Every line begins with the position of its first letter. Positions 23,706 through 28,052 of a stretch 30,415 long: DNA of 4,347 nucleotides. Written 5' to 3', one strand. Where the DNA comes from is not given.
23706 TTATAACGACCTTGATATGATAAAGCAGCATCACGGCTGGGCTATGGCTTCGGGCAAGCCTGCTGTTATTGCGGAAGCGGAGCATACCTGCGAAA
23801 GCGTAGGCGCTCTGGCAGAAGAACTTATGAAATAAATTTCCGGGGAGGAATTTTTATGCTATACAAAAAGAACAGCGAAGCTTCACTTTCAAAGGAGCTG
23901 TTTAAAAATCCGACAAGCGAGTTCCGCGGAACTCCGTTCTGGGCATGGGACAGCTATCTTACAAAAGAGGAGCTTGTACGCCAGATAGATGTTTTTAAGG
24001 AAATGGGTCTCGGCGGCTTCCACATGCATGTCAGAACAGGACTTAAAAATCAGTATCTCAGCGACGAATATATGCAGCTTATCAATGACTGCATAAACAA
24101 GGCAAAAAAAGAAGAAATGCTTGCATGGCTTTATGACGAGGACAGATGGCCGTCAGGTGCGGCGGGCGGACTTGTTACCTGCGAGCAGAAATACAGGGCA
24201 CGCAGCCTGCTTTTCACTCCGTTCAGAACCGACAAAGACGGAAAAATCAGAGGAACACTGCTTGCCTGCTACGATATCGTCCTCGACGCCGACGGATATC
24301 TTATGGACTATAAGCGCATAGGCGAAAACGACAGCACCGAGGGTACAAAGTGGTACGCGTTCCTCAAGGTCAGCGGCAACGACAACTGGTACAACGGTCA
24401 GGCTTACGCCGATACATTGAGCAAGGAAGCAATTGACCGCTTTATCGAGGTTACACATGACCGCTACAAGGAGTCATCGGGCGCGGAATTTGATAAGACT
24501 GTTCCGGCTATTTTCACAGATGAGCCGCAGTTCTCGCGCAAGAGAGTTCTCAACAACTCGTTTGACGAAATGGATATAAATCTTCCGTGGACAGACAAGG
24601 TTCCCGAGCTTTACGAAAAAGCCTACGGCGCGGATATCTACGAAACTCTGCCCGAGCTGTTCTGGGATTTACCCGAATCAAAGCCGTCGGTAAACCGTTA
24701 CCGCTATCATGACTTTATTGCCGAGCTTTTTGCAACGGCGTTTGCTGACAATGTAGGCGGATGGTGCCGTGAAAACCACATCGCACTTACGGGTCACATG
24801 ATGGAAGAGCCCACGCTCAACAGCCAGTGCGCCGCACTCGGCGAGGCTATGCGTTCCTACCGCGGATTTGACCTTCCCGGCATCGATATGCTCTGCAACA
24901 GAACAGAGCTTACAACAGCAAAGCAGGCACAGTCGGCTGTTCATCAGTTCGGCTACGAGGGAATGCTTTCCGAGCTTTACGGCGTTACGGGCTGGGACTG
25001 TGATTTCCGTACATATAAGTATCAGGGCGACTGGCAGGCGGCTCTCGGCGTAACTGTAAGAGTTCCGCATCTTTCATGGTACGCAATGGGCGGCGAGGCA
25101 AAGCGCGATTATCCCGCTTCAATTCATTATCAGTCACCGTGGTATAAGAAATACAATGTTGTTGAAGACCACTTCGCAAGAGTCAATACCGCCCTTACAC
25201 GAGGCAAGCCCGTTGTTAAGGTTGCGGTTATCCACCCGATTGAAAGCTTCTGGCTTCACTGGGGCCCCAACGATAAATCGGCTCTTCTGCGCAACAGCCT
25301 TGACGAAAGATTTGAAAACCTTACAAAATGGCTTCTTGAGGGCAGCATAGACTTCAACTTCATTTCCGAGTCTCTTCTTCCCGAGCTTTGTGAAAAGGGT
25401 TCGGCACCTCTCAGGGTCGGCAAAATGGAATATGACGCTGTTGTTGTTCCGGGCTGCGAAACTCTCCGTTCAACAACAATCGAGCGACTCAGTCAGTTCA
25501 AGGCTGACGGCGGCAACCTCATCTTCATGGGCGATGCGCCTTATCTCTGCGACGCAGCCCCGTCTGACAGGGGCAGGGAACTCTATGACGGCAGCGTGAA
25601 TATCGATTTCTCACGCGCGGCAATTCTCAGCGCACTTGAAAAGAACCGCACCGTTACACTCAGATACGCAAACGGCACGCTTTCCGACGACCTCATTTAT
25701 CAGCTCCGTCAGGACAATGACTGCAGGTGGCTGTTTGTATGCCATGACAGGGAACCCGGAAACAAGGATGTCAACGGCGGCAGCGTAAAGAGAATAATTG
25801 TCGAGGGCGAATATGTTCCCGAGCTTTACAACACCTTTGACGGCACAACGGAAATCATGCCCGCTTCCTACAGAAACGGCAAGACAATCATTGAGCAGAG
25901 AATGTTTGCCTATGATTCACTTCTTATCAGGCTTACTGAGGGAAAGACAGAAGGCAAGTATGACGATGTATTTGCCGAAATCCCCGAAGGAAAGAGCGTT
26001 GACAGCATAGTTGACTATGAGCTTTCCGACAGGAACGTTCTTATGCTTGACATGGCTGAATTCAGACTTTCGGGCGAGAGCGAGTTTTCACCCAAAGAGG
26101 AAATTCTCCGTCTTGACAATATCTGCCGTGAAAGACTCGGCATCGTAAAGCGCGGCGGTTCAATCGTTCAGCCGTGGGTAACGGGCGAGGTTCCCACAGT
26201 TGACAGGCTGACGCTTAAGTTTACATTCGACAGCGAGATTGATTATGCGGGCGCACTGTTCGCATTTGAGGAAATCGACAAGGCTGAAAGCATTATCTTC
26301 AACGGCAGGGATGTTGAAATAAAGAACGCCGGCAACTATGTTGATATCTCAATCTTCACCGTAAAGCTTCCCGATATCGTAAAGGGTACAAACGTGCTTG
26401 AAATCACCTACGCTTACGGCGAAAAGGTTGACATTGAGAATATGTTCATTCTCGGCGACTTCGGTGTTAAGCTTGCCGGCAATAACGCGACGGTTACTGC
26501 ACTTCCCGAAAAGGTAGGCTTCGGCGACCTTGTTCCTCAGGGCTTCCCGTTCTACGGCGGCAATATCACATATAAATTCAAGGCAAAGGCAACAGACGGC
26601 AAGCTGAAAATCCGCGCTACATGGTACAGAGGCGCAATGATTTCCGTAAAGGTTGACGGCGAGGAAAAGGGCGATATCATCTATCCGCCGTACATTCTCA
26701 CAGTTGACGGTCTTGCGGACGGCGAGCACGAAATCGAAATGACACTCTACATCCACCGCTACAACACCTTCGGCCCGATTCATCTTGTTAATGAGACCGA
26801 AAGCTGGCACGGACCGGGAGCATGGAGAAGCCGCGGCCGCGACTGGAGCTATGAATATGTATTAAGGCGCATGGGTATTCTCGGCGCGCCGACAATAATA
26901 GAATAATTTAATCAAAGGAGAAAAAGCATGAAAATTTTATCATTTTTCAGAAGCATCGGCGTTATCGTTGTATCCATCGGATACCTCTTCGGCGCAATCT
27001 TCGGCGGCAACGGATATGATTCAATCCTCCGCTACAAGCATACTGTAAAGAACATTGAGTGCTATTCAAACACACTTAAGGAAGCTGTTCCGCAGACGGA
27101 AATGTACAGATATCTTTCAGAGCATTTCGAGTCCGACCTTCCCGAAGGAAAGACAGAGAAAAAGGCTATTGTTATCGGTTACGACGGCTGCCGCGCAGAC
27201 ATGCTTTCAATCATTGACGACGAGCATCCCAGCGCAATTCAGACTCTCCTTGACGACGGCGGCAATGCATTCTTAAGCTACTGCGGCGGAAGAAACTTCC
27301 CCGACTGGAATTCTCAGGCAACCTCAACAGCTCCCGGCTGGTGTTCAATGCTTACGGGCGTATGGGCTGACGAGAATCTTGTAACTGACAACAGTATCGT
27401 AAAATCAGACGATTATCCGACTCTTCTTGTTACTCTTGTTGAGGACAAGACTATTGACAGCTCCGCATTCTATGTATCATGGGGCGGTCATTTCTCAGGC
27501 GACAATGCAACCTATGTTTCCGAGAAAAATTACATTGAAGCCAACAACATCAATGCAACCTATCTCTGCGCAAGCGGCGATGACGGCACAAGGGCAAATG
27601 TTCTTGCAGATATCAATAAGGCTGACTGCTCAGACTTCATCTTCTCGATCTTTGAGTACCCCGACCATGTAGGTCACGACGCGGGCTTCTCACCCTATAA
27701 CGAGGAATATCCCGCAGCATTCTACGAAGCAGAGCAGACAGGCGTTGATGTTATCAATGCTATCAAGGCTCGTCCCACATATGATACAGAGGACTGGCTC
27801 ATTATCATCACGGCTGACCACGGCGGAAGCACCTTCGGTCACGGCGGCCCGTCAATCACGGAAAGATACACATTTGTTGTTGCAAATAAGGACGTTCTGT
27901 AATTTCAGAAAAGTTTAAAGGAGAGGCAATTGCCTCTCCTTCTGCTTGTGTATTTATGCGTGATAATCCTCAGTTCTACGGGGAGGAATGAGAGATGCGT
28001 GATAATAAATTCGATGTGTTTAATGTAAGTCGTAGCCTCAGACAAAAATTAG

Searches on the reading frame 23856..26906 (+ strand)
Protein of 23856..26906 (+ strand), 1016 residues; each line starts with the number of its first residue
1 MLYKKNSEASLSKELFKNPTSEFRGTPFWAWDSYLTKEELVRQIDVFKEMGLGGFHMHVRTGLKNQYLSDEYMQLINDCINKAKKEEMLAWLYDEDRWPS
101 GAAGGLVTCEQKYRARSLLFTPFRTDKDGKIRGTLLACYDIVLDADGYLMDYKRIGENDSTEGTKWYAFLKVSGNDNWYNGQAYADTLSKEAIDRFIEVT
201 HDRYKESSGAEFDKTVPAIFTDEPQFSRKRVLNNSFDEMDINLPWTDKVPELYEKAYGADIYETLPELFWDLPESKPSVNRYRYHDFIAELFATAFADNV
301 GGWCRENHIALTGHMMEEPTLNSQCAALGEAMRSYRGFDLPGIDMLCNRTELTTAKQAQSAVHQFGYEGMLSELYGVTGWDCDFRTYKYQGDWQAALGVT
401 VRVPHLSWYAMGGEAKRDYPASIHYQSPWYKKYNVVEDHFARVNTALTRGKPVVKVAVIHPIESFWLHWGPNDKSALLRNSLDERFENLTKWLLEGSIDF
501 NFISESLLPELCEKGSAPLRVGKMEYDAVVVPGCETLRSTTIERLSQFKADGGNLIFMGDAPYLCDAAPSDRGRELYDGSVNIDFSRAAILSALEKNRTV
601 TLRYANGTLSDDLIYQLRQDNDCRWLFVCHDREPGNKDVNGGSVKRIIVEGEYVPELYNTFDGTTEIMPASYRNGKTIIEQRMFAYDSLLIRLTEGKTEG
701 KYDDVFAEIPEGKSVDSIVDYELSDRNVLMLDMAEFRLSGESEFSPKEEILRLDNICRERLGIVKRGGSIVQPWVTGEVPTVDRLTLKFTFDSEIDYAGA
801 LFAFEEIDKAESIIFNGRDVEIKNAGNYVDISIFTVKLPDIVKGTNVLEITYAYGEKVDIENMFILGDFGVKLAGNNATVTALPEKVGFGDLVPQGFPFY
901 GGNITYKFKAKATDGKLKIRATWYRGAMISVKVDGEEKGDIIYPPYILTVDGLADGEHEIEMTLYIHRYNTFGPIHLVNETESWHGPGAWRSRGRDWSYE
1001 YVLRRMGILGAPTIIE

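Call 9: search_protein_families(library=pfam, proteins=[window:23856-26906:+], max_evalue=0.01)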
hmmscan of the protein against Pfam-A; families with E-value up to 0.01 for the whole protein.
window:23856-26906:+ (1016 aa): 2 families
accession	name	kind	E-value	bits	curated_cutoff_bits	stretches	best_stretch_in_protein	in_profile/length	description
PF17132.9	Glyco_hydro_106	-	7.9e-09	35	29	1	185-562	268-627/743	alpha-L-rhamnosidase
PF22369.2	GLMA_2nd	-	0.0067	16.6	27.7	0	524-564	47-87/138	GLMA-like, second domain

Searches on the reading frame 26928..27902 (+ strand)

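Call 9: search_protein_families(library=pfam, proteins=[window:26928-27902:+], max_evalue=0.01)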
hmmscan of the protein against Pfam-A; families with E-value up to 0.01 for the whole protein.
window:26928-27902:+ (324 aa): 2 families
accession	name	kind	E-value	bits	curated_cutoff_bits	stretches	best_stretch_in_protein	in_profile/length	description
PF01663.27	Phosphodiest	-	1.3e-11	45.1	23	1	81-302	2-223/342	Type I phosphodiesterase / nucleotide pyrophosphatase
PF00884.28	Sulfatase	-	0.0031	17.3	25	0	123-304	38-247/301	Sulfatase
